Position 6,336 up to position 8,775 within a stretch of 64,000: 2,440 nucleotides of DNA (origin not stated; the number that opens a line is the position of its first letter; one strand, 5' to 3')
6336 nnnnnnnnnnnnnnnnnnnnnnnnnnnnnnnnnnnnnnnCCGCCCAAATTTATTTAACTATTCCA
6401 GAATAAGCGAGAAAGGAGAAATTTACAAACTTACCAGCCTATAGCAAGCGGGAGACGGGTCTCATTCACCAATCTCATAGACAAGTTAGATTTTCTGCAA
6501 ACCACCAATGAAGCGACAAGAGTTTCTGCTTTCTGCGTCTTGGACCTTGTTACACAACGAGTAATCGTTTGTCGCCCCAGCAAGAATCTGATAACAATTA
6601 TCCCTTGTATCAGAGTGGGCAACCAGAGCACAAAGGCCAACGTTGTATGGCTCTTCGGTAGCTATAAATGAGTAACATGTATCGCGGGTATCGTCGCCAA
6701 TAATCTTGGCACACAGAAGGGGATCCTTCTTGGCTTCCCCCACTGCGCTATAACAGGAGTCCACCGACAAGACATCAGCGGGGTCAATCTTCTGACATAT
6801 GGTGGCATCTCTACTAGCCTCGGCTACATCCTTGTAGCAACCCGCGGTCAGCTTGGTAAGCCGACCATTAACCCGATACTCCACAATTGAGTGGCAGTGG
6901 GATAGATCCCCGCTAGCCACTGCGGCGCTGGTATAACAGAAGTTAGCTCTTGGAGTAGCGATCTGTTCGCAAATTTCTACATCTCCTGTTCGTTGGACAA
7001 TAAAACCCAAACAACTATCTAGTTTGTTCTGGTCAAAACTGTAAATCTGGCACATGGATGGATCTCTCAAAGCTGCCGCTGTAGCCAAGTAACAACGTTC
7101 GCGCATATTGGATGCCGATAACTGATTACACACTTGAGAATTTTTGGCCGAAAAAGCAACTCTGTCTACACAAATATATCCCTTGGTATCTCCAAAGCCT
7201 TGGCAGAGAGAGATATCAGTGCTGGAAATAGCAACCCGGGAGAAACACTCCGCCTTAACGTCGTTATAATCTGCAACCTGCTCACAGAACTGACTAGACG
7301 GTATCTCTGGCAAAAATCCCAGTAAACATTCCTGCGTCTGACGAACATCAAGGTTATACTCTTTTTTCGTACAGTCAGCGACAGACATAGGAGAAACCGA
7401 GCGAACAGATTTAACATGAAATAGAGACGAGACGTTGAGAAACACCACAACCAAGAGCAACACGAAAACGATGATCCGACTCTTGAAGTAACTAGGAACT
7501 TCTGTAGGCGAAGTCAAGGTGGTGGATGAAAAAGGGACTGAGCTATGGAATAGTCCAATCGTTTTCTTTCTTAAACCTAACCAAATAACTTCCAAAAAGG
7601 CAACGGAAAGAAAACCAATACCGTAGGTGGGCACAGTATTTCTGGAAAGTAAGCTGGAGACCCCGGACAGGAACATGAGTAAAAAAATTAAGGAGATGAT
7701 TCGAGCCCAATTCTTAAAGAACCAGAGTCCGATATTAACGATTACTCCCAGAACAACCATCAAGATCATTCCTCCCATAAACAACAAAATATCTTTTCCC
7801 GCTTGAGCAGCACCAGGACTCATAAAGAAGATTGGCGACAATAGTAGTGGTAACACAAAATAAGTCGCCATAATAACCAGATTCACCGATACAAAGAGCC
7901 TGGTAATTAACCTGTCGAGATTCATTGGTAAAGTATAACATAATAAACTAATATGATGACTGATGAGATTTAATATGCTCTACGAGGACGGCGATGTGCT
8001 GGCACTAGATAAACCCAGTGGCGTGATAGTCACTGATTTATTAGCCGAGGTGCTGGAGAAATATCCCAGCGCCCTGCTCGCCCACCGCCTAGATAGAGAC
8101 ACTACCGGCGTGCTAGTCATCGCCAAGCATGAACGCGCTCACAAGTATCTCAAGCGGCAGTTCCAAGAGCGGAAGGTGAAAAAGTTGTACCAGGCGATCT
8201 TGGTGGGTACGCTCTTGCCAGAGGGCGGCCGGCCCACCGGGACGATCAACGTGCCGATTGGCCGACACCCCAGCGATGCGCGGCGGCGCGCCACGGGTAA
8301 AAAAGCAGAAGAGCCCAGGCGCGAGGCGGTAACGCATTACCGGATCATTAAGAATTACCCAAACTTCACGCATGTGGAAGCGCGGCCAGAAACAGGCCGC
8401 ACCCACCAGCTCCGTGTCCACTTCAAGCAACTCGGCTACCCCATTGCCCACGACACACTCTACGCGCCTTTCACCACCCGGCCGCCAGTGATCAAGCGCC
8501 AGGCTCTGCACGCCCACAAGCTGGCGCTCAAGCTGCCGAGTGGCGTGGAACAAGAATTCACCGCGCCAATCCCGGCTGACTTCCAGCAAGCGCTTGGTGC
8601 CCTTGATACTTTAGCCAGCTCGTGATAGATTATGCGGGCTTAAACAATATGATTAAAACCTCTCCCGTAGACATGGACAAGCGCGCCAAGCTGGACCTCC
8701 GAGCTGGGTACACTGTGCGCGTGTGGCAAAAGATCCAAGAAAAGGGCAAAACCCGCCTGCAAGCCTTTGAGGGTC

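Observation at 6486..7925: Membrane protein with ~12 tandem degenerate two-cysteine repeats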

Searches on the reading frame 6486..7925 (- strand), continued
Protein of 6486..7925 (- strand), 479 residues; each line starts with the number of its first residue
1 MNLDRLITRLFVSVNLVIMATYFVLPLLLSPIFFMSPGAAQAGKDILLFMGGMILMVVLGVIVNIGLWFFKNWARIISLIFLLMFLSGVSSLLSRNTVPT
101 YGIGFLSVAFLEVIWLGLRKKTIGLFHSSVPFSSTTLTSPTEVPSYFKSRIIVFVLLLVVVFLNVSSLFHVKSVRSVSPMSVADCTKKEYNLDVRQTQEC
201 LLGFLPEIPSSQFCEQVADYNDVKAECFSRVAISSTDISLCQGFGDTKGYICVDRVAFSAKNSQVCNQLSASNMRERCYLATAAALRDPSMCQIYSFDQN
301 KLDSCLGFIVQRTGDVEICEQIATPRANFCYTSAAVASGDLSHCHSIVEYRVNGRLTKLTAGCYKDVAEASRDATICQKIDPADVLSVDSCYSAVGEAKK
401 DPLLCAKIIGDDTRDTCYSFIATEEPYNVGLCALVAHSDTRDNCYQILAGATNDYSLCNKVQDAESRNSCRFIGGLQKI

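Call 72: find_encoding_contigs(protein=P0010, flank=5000, max_places=1)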
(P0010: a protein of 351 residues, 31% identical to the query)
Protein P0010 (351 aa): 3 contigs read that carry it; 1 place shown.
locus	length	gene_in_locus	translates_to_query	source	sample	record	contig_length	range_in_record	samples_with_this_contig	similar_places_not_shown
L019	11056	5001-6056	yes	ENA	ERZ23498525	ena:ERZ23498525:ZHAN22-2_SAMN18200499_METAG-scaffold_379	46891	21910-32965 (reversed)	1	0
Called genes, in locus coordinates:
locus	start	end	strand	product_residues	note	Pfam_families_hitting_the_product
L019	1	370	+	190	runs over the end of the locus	PF01864:CarS-like, PF01148:CTP_transf_1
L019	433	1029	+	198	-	-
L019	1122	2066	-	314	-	PF02661:Fic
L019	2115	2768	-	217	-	PF02811:PHP, PF13263:PHP_C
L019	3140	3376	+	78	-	-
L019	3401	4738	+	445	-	PF01266:DAO (faint), PF03486:HI0933_like (faint), PF07992:Pyr_redox_2, PF13454:NAD_binding_9 (faint), PF00070:Pyr_redox, PF13738:Pyr_redox_3, PF02852:Pyr_redox_dim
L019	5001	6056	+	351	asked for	-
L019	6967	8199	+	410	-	PF00078:RVT_1, PF08388:GIIM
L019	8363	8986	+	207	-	PF06197:DUF998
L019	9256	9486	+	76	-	PF09834:DUF2061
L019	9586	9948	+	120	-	-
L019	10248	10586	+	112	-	PF01981:PTH2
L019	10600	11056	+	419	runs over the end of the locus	PF13506:Glyco_transf_21, PF03142:Chitin_synth_2 (faint), PF00535:Glycos_transf_2, PF10111:Glyco_tranf_2_2, PF13641:Glyco_tranf_2_3, PF13632:Glyco_trans_2_3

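Call 87: predict_structure(alignment_id=A3)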
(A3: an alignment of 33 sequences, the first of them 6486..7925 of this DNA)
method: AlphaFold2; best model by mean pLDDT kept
length: 479 residues; sequences in the alignment: 33
mean_pLDDT: 80.8   pTM: 0.59
mean pLDDT of the five models: 80.8, 80.7, 80.5, 79.6, 79.3
residues with pLDDT >= 90: 210; 70-90: 160; 50-70: 58; < 50: 51
segments of 3 or more residues with pLDDT < 50: 98-101, 104-112, 116-130, 132-142, 169-177
pLDDT, mean of each block of 10 residues (from residue 1): 65 74 72 63 75 82 83 85 77 50 47 47 37 42 53 76 62 49 80 81 76 83 89 92 87 93 93 91 92 86 93 95 94 97 95 88 98 98 96 98 98 98 93 98 96 94 96 72
secondary structure, 60 per line:
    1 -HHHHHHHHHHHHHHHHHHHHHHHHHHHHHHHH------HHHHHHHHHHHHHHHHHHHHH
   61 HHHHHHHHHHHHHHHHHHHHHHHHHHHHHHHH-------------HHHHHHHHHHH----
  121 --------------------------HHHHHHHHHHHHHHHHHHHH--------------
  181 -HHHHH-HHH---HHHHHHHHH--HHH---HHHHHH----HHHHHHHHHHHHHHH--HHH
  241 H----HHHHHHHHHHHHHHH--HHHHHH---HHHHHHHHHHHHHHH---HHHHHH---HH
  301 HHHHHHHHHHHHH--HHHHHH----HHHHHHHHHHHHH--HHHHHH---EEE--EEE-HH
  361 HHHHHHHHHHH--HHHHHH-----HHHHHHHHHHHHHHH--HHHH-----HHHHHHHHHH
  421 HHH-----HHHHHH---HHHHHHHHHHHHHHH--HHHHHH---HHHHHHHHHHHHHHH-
elements in order: H2-33 H40-92 H106-116 H147-166 H182-186 H194-202 H211-216 H221-235 H238-241 H246-260 H263-268 H272-286 H290-295 H299-313 H316-321 H326-338 H341-346 E350-352 E355-357 H359-371 H374-379 H385-399 H402-405 H411-423 H429-434 H438-452 H455-460 H464-478

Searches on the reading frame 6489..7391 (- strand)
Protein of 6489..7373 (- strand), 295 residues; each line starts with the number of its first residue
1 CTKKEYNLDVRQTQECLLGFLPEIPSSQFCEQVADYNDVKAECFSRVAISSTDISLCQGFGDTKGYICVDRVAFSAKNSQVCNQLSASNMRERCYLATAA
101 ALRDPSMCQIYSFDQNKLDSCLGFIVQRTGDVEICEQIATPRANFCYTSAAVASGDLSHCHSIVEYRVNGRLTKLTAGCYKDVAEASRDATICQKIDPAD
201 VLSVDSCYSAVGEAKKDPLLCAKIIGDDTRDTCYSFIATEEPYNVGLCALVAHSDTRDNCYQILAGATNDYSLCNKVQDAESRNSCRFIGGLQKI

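Call 10: search_protein_families(library=pfam, proteins=[window:6489-7373:-], max_evalue=10)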
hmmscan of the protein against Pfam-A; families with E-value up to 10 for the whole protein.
seq(295 aa): 0 families

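Call 24: find_homologous_proteins(query=A2, max_evalue=1e-10)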
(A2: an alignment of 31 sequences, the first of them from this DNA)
Query A2 (31 sequences) (301 aa, profile of the alignment): 7 proteins with E <= 1e-10 among 2276 candidates.
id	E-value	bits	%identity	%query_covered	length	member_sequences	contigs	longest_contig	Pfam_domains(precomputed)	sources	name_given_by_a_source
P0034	9.4e-73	262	23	93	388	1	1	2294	-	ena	-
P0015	1.8e-53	199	35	64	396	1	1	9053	-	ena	-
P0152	2.0e-33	134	24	83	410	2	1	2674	-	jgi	-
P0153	6.9e-32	129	25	68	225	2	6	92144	-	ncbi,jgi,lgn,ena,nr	ncbi:MAG TPA: hypothetical protein VJI46_07210 [Candidatus Nanoarchaeia archaeon]|nr:hypothetical pr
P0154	3.5e-29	120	25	82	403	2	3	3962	-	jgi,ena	-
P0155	2.9e-23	100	23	78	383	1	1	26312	-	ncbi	-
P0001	2.8e-11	61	100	44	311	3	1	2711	-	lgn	-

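Call 38: predict_structure(alignment_id=A2)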
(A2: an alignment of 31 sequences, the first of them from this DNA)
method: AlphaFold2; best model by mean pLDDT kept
length: 301 residues; sequences in the alignment: 31
mean_pLDDT: 90.8   pTM: 0.82
mean pLDDT of the five models: 90.8, 88.3, 87.8, 87.3, 86.9
residues with pLDDT >= 90: 214; 70-90: 69; 50-70: 18; < 50: 0
segments of 3 or more residues with pLDDT < 50: none
pLDDT, mean of each block of 10 residues (from residue 1): 67 69 70 77 80 89 86 92 95 93 95 89 94 96 95 98 97 86 97 98 97 98 98 99 96 98 98 95 98 86 73
secondary structure, 60 per line:
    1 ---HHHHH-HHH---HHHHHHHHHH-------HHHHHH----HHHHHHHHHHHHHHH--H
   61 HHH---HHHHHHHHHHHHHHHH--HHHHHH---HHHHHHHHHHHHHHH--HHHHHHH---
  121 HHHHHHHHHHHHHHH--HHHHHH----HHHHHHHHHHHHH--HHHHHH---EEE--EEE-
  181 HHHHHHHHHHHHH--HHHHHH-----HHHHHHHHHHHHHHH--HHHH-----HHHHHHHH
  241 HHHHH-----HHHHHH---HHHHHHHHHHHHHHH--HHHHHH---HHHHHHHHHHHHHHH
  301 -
elements in order: H4-8 H16-25 H33-38 H43-57 H60-63 H67-82 H85-90 H94-108 H111-117 H121-135 H138-143 H148-160 H163-168 E172-174 E177-179 H181-193 H196-201 H207-221 H224-227 H233-245 H251-256 H260-274 H277-282 H286-300

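Call 40: fold_search(model_id=the predicted structure, library=pdb)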
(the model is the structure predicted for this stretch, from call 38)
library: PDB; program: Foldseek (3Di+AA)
matches with E <= 10: 929; with E <= 0.001: 0
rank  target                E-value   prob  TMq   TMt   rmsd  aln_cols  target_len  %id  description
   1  8cws_A                1.5e-02  0.47  0.15  0.12  20.5       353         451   11  Accurate computational design of genetically encoded 3D protein crystals (released 2023-11-01)
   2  7yeh_A                1.9e-02  0.69  0.16  0.08  20.1       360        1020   10  Cryo-EM structure of human OGT-OGA complex (released 2023-07-12)
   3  8fit_A                2.1e-02  0.33  0.11  0.13  18.4       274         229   14  Multi-state design of two-state switchable hinge proteins (released 2023-08-16)
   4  8rks_B                2.2e-02  0.33  0.12  0.12  18.1       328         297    8  Structure of VPS29-VPS35 bound to the LFa motif R21 of Fam21. (released 2024-04-24)
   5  8cwy_A                2.9e-02  0.41  0.16  0.13  20.2       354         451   12  Accurate computational design of genetically encoded 3D protein crystals (released 2023-11-01)
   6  5osi_H                3.3e-02  0.38  0.14  0.15  17.9       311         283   10  Structure of retromer VPS29-VPS35C subunits complexed with RidL harpin loop (163-176) (released 2017-12-13)
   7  5osh_H                3.5e-02  0.30  0.13  0.13  18.0       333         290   10  Structure of retromer VPS29-VPS35C subunits complexed with RidL N-terminal domain (1-236) (released 2017-12-13)
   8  6hc2_A                4.0e-02  0.72  0.21  0.18  18.0       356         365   10  Crystal structure of NuMA/LGN hetero-hexamers (released 2019-05-29)
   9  8tta_D                4.0e-02  0.44  0.16  0.16  17.5       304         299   10  Structure of retromer VPS29-VPS35 (483-796) complexed with Fam21A repeat 21 (1328-1341) (released 2024-08-21)
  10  4rv1_A                4.7e-02  0.91  0.28  0.23  18.4       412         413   11  Crystal Structure of Engineered Protein. Northeast Structural Genomics Consortium (NESG) Target OR497. (released 2014-12-10)
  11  1w3b_A                4.7e-02  0.80  0.23  0.19  18.1       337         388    8  The superhelical TPR domain of O-linked GlcNAc transferase reveals structural similarities to importin alpha. (released 2004-09-09)
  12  6voa_E                4.7e-02  0.60  0.20  0.17  20.1       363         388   12  Cryo-EM structure of the BBSome-ARL6 complex (released 2020-06-24)
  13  3sf4_A                5.4e-02  0.77  0.26  0.23  17.9       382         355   11  Crystal structure of the complex between the conserved cell polarity proteins Inscuteable and LGN (released 2011-11-23)
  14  6eou                  5.7e-02  0.60  0.19  0.18  19.6       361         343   10  O-GlcNAc transferase TPR domain with the intellectual disability associated mutation L254F (released 2018-05-09)
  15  8dtg_B                5.9e-02  0.69  0.21  0.11  19.3       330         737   11  Cryo-EM structure of Arabidopsis SPY alternative conformation 1 (released 2023-03-08)
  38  8rw5                  1.1e-01  0.60  0.23  0.10  17.0       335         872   10  Symmetry expansion of dimeric transmembrane anti-sigma factor DdvA (released 2024-11-06)
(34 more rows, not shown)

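Call 79: search_solved_structures(query=A2, max_evalue=10)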
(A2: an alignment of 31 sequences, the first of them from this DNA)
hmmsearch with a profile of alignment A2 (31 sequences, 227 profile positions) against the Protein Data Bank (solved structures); distinct sequences matched with E-value up to 10: 0.

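Call 89: fold_search(model_id=the predicted structure, library=viral)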
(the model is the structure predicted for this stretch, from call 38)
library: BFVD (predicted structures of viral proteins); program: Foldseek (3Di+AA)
matches with E <= 10: 434; with E <= 0.001: 0
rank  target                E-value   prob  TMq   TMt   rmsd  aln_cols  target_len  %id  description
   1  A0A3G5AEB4            3.7e-03  0.91  0.18  0.13  22.4       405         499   12  Uncharacterized protein [Hyperionvirus sp.]
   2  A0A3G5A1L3            3.5e-02  0.77  0.21  0.19  16.0       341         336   12  Sel1 repeat family protein [Harvfovirus sp.]
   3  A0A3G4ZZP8            4.2e-02  0.57  0.18  0.12  18.8       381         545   11  Uncharacterized protein [Harvfovirus sp.]
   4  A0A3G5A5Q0            5.2e-02  0.69  0.19  0.17  13.8       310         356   10  Sel1 repeat family protein [Harvfovirus sp.]
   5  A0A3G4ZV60            8.4e-02  0.54  0.22  0.16  18.4       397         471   12  Uncharacterized protein [Barrevirus sp.]
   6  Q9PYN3                1.3e-01  0.63  0.28  0.10  21.0       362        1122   10  ORF163 [Xestia c-nigrum granulosis virus]
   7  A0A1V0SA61            1.4e-01  0.35  0.20  0.19  20.2       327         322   10  Uncharacterized protein [Catovirus CTV1]
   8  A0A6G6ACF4            1.8e-01  0.21  0.17  0.15  20.1       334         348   10  Uncharacterized protein [Borely moumouvirus]
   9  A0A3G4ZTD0            2.0e-01  0.41  0.21  0.22  16.0       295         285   12  HCP-like protein (Fragment) [Edafosvirus sp.]
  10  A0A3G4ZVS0            2.0e-01  0.28  0.17  0.17  16.9       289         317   10  Uncharacterized protein [Edafosvirus sp.]
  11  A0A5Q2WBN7            2.0e-01  0.20  0.18  0.09  20.4       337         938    8  (no name in the UniProt tables at hand)
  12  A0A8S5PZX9            2.1e-01  0.47  0.25  0.15  18.7       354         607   11  Serine-pyruvate aminotransferase [Siphoviridae sp. ctOCb13]
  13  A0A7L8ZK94            2.2e-01  0.25  0.18  0.18  15.8       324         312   12  Uncharacterized protein [Campylobacter phage F379]
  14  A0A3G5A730            2.2e-01  0.21  0.15  0.15  15.9       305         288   11  Tetratricopeptide repeat protein [Hyperionvirus sp.]
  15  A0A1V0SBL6            2.5e-01  0.25  0.21  0.21  18.0       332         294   13  Gamma-soluble NSF attachment protein [Catovirus CTV1]
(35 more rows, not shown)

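Call 95: search_protein_families(library=pfam, alignment_id=A2, max_evalue=10)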
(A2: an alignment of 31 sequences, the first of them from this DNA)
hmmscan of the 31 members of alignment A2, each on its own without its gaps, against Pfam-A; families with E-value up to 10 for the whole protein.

A. member 1, seq(301 aa): 0 families

B. families by the number of members that match (of 31 scanned): 26 families (the first 25 are shown)
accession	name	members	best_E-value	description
PF09329.16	zf-primase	3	0.039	Primase zinc finger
PF08953.17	DUF1899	3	3.5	Domain of unknown function (DUF1899)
PF03973.19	Triabin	2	0.016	Triabin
PF08410.15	DUF1737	1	0.00066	Domain of unknown function (DUF1737)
PF24269.1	DUF7467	1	0.018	Domain of unknown function (DUF7467)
PF10069.14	DICT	1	0.026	Sensory domain in DIguanylate Cyclases and Two-component system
PF06260.17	DUF1024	1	0.045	Protein of unknown function (DUF1024)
PF17004.11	SRP_TPR_like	1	0.055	Putative TPR-like repeat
PF02035.20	Coagulin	1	0.072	Coagulin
PF22619.2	DNA_polI_exo1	1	0.077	DNA polymerase I, ribonuclease H-like domain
PF00610.27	DEP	1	0.11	Domain found in Dishevelled, Egl-10, and Pleckstrin (DEP)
PF17144.9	Ribosomal_L5e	1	0.13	Ribosomal large subunit proteins 60S L5, and 50S L18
PF09408.15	bCoV_S1_RBD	1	0.14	Betacoronavirus spike glycoprotein S1, receptor binding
PF15330.11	SIT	1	0.16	SHP2-interacting transmembrane adaptor protein, SIT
PF18385.6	Tiam_CC_Ex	1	0.32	T-lymphoma invasion and metastasis CC-Ex domain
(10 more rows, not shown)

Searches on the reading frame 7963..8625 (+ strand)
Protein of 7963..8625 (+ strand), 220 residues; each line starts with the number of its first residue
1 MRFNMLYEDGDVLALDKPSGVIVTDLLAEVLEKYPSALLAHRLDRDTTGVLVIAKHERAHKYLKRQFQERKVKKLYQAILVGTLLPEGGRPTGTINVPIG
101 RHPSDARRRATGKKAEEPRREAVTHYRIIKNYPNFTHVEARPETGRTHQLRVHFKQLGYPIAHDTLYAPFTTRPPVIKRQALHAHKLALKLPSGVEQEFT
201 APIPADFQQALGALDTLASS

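Call 16: search_protein_families(library=pfam, proteins=[window:7963-8625:+], max_evalue=0.001)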
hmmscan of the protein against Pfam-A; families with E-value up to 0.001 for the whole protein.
window:7963-8625:+ (220 aa): 2 families
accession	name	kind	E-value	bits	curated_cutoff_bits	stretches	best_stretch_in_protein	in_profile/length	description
PF00849.27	PseudoU_synth_2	-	3.7e-27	95.9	26.8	1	31-156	33-152/152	RNA pseudouridylate synthase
PF10016.14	DUF2259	-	0.00063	20.2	25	1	20-128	41-153/189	Predicted secreted protein (DUF2259)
